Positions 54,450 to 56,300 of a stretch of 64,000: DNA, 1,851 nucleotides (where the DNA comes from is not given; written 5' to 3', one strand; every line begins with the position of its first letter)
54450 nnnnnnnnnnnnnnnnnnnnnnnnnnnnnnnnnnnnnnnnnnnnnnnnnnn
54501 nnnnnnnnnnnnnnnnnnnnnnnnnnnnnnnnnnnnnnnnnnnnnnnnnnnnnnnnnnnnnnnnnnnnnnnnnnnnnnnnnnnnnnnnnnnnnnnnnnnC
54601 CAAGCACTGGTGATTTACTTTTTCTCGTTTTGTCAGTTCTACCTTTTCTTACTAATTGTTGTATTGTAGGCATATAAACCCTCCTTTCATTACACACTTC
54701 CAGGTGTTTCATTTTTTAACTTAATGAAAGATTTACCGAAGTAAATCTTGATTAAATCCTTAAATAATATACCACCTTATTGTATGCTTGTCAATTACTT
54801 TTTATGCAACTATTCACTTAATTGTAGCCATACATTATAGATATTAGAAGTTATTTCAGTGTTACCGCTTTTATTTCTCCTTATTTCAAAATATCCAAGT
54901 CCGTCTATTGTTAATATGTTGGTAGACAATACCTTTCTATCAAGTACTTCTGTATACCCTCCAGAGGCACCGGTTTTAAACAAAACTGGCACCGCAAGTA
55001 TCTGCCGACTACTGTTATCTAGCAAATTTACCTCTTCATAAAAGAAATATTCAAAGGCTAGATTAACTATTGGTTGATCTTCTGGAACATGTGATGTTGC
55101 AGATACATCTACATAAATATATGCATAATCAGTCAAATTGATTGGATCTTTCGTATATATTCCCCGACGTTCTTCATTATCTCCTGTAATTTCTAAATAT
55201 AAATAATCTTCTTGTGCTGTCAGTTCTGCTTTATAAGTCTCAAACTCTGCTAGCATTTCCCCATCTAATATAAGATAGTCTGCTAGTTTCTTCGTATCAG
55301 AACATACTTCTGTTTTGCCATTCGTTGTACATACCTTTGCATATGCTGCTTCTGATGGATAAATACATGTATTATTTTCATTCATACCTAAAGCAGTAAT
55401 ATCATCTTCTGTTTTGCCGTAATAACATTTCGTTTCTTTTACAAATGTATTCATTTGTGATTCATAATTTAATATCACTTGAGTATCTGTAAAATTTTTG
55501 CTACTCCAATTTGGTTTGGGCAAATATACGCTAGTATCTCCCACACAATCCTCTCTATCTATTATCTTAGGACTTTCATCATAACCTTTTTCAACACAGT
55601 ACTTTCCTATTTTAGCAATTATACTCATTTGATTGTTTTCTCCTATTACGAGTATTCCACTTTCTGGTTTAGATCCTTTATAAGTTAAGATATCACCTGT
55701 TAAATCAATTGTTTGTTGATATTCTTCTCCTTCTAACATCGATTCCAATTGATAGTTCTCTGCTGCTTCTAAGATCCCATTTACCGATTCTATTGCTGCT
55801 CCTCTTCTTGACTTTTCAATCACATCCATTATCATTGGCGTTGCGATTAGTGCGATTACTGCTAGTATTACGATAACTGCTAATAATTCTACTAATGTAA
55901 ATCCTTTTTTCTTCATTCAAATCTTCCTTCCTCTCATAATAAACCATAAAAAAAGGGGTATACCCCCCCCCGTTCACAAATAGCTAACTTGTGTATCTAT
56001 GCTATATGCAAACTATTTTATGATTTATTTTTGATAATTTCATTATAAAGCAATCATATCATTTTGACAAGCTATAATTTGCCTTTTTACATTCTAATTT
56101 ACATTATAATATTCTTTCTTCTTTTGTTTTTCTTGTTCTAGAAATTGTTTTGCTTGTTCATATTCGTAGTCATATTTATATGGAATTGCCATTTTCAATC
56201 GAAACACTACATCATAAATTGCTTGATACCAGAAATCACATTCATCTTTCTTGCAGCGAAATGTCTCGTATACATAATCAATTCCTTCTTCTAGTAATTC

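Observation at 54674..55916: Solitary long type IV pilin-like gene inserted directly upstream of the rpsL-rpsG-fusA-tuf operon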

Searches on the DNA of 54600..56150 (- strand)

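Call 18: search_rna_families(source=window, start=54600, end=56150, threshold=evalue, max_evalue=5)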
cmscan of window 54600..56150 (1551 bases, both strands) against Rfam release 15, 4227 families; matches with E-value up to 5: 2.
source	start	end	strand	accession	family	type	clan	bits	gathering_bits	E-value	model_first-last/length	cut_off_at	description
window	55592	55631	-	RF00268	snoZ7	Gene; snRNA; snoRNA; CD-box;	CL00057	18.8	43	3.4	1-78/78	no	Small nucleolar RNA snoZ7/snoR77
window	54902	54942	-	RF01078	PK-PYVV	Cis-reg;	-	17.6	65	4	1-58/58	no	3'-terminal pseudoknot in PYVV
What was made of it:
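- On Any Rfam 15 RNA family: Nothing credible at E up to 5 around copy 1 (call 18).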

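Call 49: build_rna_model(alignment_id=A3, structure=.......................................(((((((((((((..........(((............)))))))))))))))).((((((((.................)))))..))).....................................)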
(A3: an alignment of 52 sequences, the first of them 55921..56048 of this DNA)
Model R1 built from alignment A3 (52 sequences, 166 columns); structure: as given.
model positions 125; base pairs 24; branch points 1; effective number of sequences 3.17; information 0.59 bits per position. Calibrated on 0.2 Mb of random sequence (short: E-values are rough).
structure used (alignment columns):
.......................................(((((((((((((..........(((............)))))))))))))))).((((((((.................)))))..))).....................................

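Call 50: search_with_rna_model(model_id=R1, source=window, filters=off, max_evalue=1, show_alignments=3)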
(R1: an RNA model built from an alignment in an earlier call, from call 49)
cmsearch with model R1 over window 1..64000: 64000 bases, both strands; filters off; matches with E-value up to 1: 2.
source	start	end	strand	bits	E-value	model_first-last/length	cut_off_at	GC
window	55922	56049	-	96.3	9.2e-14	1-125/125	no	0.3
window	47767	47892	-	81.5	3e-11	1-125/125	no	0.34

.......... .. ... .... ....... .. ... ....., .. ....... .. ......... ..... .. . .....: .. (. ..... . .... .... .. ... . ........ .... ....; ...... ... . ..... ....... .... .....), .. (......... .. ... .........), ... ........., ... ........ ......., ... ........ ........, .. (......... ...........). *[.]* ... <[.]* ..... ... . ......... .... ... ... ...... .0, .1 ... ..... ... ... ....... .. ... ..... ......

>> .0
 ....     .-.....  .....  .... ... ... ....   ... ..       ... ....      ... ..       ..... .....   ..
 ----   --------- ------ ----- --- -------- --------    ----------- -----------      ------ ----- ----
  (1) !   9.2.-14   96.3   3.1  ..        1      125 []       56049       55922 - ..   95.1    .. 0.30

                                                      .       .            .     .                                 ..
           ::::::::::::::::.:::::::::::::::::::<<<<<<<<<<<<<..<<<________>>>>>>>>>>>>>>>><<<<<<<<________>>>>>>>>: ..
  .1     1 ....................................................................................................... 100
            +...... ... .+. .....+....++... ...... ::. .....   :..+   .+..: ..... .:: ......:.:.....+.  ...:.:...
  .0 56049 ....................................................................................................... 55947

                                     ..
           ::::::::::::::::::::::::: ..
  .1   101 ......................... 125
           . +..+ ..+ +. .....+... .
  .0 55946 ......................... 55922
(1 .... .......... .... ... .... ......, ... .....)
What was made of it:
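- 55922..56049 (-): Conserved leader, copy 1 (match to covariance model R1). It scores 96.3 bits, E 9e-14, with filters off (call 50).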

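Call 51: search_with_rna_model(model_id=R1, sources=[window, L004, L005, L008, L009, L010, L011, L012, L013, L014, L015, L016, L017, L018, L020, L021, L022, L029, L030, L031, L033, L039, L040, L041, L042, L043, L046, L048, L049, L051, L053, L055, L056, L057, L058, L059, L061, L064, L065, L069, L072, L074, L077, L078, L080, L082, L084, L085, L086, L088, L089, L090, L091, L093, L094, L098, L100, L103, L104, L105, L108, L110, L113, L115, L116, L119, L120, L121, L123, L125, L127, L128, L130, L131, L134, L135, L140, L001, L019, L023, L024, L060, L062, L066, L067, L068, L070, L071, L073, L075, L076, L079, L081, L083, L087, L095, L096, L099, L101, L102], max_evalue=0.001, make_alignment=true)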
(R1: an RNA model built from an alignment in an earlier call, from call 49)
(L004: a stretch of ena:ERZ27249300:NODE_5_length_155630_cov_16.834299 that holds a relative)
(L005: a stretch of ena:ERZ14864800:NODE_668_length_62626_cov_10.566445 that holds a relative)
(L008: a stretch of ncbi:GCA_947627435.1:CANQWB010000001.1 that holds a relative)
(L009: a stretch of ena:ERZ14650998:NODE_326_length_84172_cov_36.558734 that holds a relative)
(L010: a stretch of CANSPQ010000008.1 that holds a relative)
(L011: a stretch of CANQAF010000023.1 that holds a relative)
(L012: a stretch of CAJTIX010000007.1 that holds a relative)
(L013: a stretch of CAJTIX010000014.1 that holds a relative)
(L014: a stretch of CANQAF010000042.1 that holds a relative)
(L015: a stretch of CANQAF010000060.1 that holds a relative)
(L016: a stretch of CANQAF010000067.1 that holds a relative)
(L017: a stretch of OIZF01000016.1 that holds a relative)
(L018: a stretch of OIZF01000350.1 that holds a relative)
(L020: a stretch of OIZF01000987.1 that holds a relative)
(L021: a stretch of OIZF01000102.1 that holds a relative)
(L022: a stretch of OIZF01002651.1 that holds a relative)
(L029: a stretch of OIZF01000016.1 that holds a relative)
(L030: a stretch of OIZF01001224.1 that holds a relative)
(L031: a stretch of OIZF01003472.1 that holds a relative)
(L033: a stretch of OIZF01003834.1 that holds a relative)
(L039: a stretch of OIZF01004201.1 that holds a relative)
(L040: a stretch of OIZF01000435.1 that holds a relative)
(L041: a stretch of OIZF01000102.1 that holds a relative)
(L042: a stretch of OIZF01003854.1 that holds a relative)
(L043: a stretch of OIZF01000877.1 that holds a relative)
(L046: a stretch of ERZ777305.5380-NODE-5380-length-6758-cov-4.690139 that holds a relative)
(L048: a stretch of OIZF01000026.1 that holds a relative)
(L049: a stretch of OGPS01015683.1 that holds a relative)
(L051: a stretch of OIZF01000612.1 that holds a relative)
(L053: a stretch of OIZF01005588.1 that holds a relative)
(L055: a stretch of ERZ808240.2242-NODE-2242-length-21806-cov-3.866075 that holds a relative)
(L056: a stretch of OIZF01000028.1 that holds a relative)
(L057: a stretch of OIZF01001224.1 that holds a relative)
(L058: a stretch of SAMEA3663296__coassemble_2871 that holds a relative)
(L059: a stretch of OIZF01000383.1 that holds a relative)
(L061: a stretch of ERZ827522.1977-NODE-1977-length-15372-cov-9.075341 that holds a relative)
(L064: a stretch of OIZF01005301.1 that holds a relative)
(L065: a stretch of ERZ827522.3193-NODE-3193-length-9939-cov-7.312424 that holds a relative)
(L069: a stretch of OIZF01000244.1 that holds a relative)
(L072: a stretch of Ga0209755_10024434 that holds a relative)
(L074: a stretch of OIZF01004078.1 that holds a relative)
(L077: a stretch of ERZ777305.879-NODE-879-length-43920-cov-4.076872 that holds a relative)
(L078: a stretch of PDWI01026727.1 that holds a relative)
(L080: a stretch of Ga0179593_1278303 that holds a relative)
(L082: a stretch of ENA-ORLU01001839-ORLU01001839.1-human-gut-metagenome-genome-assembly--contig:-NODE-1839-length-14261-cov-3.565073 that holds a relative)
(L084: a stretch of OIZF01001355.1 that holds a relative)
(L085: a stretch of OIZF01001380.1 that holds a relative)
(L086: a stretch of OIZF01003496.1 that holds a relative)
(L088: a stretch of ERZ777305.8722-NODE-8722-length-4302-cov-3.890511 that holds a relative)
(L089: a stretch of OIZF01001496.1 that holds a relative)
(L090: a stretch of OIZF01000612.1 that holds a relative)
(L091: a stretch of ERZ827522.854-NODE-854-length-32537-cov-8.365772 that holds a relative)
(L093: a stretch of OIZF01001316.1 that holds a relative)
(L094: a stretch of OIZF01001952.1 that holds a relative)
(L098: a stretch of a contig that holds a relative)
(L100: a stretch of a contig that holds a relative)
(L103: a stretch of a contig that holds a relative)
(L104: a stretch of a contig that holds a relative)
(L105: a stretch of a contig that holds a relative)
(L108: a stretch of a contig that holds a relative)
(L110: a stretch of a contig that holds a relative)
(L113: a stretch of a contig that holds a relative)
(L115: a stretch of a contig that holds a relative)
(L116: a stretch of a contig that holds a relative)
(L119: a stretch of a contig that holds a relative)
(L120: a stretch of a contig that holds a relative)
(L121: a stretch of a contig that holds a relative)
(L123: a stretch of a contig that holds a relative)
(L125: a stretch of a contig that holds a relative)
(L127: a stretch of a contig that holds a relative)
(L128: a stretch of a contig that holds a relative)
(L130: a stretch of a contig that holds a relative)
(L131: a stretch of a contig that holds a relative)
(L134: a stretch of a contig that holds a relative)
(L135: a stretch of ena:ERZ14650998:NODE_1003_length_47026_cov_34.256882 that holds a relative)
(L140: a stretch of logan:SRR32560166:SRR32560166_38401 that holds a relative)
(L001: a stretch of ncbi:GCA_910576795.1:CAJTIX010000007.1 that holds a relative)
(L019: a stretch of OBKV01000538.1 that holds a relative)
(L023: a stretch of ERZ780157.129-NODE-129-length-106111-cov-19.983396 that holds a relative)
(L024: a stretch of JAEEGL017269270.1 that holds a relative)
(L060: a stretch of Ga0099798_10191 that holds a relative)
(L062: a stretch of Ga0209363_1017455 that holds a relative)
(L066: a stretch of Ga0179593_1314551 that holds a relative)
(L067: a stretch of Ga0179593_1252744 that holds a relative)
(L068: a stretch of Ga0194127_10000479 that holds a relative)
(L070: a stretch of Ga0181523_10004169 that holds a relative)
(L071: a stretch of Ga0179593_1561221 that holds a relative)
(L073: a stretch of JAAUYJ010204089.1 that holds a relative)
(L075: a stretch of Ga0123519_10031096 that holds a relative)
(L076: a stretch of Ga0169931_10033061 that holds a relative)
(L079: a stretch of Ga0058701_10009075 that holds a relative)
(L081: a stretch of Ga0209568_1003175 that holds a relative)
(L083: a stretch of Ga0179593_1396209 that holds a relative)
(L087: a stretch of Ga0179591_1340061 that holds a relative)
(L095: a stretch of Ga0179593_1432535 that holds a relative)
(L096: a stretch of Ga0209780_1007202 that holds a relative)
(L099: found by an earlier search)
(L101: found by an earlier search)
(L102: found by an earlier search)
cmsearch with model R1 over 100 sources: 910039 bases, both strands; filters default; matches with E-value up to 0.001: 79.
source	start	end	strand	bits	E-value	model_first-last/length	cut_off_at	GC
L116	1336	1461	-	121.8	6e-17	1-125/125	no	0.36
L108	7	132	+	120.2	1.1e-16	1-125/125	no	0.36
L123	1109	1234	-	119.9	1.2e-16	1-125/125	no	0.36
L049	1613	1738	-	119.3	1.6e-16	1-125/125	no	0.36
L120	5425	5551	-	119.2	1.7e-16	1-125/125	no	0.35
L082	1199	1325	+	117.3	3.5e-16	1-125/125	no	0.36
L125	90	215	-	116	5.8e-16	1-125/125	no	0.33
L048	9985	10120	+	115.9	6e-16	1-125/125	no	0.31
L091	516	641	+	115.9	6e-16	1-125/125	no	0.37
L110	528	653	+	114.9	9e-16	1-125/125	no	0.37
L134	8798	8929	+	114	1.3e-15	1-125/125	no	0.33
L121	1054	1176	+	113.9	1.3e-15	1-125/125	no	0.37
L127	27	157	-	113.4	1.6e-15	1-125/125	no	0.29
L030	3640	3772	-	113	1.9e-15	1-125/125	no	0.29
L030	4918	5050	-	113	1.9e-15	1-125/125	no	0.29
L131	428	551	-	112.2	2.5e-15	1-125/125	no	0.34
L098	10669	10792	+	112.2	2.6e-15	1-125/125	no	0.31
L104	2637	2769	+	112.1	2.6e-15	1-125/125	no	0.29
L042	5293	5418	-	111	4.1e-15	1-125/125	no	0.34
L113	2982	3114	-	110.9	4.2e-15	1-125/125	no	0.29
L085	7448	7575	-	110.9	4.3e-15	1-125/125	no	0.3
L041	4820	4952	-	110.4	5.3e-15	1-125/125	no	0.29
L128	2049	2173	-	110.1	5.8e-15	1-125/125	no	0.34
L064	4233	4358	+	109.7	6.8e-15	1-125/125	no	0.33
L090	5302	5436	-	108.1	1.3e-14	1-125/125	no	0.29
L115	4415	4546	+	106.3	2.6e-14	1-125/125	no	0.33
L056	2264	2395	-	105.4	3.6e-14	1-125/125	no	0.3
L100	2025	2156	-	105.4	3.7e-14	1-125/125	no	0.3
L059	3549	3676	-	104.9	4.4e-14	1-125/125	no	0.27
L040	46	176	-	104.7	4.8e-14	1-125/125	no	0.31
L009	9869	9994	+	104.6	5e-14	1-125/125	no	0.33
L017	1641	1774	+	104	6.3e-14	1-125/125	no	0.32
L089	4677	4801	-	103.4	8.1e-14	1-125/125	no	0.34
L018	9128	9259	-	103.2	8.8e-14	1-125/125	no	0.27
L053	2972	3093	+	103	9.5e-14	1-125/125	no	0.35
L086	3375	3506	+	102.9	9.9e-14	1-125/125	no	0.3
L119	11920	12044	+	102.1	1.4e-13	1-125/125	no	0.32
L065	7269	7393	-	100.9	2.2e-13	1-125/125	no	0.34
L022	7232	7358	+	100.1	2.9e-13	1-125/125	no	0.3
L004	9873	10000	+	98.1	6.5e-13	1-125/125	no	0.3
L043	6360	6486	+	96.2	1.4e-12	1-125/125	no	0.25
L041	7351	7479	-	94.9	2.3e-12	1-125/125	no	0.26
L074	120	253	-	93.4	4e-12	1-125/125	no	0.31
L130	3719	3844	+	93.3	4.2e-12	1-125/125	no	0.31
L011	3254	3378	+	93.3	4.2e-12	1-125/125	no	0.32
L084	14246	14372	+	93.2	4.3e-12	1-125/125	no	0.24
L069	8134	8261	+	93.2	4.3e-12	1-125/125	no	0.28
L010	9866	9994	+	92.8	5.1e-12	1-125/125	no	0.31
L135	2618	2746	+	92.8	5.1e-12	1-125/125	no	0.31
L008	315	439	+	92.8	5.1e-12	1-125/125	no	0.33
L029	7313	7444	+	92.5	5.7e-12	1-125/125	no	0.27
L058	207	337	-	92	7.1e-12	1-125/125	no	0.27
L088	4112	4238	+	91.4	9e-12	1-125/125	no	0.32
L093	14642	14754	+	91.1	1e-11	1-105/125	3'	0.27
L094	1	98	-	87.4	4.2e-11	1-97/125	3'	0.37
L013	9882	9998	+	87.1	4.8e-11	1-125/125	no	0.32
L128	1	104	-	86.3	6.5e-11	1-102/125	3'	0.38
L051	67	205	-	85.3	9.5e-11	1-125/125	no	0.33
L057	56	184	-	85.2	9.9e-11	1-125/125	no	0.26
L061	6582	6681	-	84.9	1.1e-10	24-125/125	5'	0.35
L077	1275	1400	+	84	1.6e-10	1-125/125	no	0.31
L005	9880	9998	+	83.2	2.2e-10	1-125/125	no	0.33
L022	6032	6158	+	81.5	4.2e-10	1-125/125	no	0.23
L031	1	95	-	81.2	4.9e-10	1-93/125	3'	0.37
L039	5414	5516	+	80.2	7.1e-10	1-96/125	3'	0.24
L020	13842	13938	+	79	1.2e-09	1-90/125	3'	0.3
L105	11981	12108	+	77.9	1.7e-09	1-125/125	no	0.24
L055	3238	3368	+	77.8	1.8e-09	1-125/125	no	0.26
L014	2920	3042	+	76.2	3.4e-09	1-125/125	no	0.28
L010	18028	18151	+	72.2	1.6e-08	1-125/125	no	0.31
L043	11922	12058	+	72.2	1.6e-08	1-125/125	no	0.31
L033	5942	6029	+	70.6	3.1e-08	1-86/125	3'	0.34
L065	1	79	-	67.2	1.2e-07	1-78/125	3'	0.34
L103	1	99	-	61.1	1.3e-06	1-103/125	3'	0.33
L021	1095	1220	-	59.1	2.8e-06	1-125/125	no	0.27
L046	134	245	-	58.9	2.9e-06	1-125/125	no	0.32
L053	4085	4158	+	55.2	1.3e-05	1-74/125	3'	0.28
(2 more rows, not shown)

Alignment A4: 79 matches aligned to the model, 152 columns, each read 5' to 3' on its own strand. Consensus structure (alignment columns), stored with it:
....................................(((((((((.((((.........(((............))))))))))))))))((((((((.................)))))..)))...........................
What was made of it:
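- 79 model matches in the loci held, and exactly two in the window (calls 50, 51). About ten contigs end at or just after it (call 51).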

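Call 54: search_rna_families(sources=[L108, L110, L123, L131, L113, L100, L058, L049, L116, L104], threshold=evalue, max_evalue=1)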
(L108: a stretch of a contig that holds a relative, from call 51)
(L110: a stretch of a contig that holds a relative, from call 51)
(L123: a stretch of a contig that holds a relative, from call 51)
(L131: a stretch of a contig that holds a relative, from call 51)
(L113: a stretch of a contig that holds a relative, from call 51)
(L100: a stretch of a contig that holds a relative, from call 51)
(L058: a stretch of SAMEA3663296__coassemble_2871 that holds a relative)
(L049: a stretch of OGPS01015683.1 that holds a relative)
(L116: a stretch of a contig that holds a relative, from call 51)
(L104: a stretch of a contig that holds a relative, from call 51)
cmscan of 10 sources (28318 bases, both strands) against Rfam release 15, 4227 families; matches with E-value up to 1: 0.
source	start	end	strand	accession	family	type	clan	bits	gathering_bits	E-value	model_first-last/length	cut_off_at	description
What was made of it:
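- On Any Rfam 15 RNA family: Nothing at E up to 1 in ten other loci that carry the leader (call 54).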
